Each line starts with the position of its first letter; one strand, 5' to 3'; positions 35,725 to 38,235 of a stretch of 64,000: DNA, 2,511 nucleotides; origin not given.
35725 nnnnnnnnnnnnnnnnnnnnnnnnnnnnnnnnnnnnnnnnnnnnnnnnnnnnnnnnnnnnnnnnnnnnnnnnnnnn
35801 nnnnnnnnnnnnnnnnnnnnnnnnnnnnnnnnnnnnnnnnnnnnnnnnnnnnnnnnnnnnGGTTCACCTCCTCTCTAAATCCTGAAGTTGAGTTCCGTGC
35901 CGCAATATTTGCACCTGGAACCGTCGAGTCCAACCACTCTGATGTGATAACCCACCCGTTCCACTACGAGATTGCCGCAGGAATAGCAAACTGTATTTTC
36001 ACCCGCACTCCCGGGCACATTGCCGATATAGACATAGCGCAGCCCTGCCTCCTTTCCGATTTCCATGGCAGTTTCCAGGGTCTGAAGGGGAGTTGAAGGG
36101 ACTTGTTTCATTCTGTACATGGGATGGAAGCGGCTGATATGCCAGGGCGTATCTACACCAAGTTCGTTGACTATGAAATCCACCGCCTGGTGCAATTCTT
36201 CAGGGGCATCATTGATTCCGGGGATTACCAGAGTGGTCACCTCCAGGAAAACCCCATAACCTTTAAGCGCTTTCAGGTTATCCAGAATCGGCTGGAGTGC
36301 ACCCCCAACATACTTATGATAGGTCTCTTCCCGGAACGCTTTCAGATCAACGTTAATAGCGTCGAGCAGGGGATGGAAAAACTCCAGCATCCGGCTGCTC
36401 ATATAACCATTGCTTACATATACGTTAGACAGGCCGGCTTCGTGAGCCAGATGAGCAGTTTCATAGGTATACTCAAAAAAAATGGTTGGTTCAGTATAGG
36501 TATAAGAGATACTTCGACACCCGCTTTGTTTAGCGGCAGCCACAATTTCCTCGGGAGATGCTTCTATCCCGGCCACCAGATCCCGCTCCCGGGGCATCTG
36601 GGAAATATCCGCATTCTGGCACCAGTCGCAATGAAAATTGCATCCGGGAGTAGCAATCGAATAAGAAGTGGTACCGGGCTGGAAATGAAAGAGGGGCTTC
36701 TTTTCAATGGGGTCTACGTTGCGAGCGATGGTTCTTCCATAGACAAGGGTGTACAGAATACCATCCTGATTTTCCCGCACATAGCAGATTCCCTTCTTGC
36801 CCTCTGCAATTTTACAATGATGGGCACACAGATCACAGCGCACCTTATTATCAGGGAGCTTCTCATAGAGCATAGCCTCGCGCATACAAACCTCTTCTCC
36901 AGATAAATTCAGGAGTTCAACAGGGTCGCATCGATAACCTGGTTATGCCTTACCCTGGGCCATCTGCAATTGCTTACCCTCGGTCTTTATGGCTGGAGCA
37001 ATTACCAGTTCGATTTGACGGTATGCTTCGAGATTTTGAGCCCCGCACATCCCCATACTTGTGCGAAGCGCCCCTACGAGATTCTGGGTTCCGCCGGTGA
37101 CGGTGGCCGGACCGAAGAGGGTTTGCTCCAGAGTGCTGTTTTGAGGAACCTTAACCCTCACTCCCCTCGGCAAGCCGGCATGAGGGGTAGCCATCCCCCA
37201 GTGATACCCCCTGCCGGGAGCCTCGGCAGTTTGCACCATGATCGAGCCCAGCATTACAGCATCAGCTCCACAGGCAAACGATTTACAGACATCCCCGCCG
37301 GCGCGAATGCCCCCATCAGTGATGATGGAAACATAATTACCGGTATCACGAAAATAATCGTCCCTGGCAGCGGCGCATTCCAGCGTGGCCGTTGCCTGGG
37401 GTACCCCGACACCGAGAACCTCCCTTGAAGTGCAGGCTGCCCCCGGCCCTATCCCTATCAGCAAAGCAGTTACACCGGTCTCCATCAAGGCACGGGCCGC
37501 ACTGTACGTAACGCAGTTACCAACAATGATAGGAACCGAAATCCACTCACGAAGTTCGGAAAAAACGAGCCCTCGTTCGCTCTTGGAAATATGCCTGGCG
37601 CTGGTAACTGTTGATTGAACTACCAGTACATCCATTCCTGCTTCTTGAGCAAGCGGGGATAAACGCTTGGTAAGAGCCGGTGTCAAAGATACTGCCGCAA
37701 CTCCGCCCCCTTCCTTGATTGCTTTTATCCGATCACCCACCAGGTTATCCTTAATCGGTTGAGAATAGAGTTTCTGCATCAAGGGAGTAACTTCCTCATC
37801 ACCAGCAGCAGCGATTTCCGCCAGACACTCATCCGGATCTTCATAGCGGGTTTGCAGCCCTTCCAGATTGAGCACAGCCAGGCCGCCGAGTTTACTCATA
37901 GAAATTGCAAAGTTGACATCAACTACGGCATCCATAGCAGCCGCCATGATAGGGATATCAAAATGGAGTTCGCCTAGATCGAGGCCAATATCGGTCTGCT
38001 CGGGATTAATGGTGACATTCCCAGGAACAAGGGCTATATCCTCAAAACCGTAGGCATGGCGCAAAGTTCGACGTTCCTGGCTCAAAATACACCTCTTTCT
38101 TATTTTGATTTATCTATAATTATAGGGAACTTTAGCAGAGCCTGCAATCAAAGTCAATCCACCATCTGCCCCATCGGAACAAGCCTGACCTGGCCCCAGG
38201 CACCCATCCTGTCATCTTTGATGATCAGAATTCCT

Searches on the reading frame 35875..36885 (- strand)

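Call 67: search_protein_families(library=pfam, proteins=[window:35875-36885:-], max_evalue=0.00001)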
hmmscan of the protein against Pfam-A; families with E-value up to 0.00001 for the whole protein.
window:35875-36885:- (336 aa): 1 family
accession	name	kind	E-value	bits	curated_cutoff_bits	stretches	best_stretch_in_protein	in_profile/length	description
PF04055.27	Radical_SAM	-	9.2e-23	81.7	29.5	1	77-232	2-163/166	Radical SAM superfamily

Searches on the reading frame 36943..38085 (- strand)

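Call 67: search_protein_families(library=pfam, proteins=[window:36943-38085:-], max_evalue=0.00001)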
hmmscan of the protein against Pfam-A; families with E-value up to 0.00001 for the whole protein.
window:36943-38085:- (380 aa): 2 families
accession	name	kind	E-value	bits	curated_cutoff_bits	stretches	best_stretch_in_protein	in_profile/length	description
PF00478.31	IMPDH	-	7.7e-52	176.8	25.6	1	12-357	2-327/345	IMP dehydrogenase / GMP reductase domain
PF01070.24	FMN_dh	-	1.3e-09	38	24.9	1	175-291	210-313/350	FMN-dependent dehydrogenase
